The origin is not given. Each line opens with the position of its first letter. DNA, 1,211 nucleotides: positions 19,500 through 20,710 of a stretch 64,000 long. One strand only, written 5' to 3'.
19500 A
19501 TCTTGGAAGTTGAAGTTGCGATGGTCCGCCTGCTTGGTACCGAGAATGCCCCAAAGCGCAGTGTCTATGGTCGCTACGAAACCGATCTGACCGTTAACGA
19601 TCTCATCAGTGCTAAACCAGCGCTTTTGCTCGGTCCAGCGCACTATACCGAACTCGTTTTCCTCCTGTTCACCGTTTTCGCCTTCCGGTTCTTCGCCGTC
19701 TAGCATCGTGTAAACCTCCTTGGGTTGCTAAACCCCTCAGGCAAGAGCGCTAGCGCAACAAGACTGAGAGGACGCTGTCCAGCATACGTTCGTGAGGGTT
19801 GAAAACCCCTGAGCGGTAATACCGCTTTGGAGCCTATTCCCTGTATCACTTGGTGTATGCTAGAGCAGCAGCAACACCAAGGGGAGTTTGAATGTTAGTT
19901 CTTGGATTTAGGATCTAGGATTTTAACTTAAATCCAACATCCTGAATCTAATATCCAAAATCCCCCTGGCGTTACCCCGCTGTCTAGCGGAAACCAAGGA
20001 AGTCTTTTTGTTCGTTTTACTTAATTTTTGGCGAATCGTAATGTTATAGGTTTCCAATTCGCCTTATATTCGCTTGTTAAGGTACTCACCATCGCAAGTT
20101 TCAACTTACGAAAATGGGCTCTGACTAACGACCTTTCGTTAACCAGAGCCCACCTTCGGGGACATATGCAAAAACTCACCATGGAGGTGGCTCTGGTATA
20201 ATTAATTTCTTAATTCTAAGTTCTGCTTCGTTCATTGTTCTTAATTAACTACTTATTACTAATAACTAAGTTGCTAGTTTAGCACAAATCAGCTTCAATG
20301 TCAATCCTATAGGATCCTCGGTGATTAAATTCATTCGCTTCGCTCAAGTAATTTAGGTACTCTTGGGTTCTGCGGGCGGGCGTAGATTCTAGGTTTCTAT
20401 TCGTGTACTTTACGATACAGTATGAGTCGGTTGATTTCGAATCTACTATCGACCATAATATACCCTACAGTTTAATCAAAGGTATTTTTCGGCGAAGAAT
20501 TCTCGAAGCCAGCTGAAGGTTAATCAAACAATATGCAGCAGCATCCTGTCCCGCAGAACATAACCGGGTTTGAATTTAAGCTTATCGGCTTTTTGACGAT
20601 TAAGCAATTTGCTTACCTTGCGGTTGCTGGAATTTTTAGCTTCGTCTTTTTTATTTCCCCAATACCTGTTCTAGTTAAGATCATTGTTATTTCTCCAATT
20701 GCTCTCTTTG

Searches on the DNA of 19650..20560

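Call 62: search_rna_families(source=window, start=19650, end=20560, threshold=evalue, max_evalue=1)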
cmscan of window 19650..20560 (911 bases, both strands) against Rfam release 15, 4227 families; matches with E-value up to 1: 2.
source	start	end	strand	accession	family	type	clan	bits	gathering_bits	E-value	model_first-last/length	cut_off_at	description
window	19871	19975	-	RF04134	MIR7504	Gene; miRNA;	-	27.7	83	0.015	1-124/124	no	MIR7504 microRNA precursor family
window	19873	19973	+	RF04134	MIR7504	Gene; miRNA;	-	25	83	0.073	1-124/124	no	MIR7504 microRNA precursor family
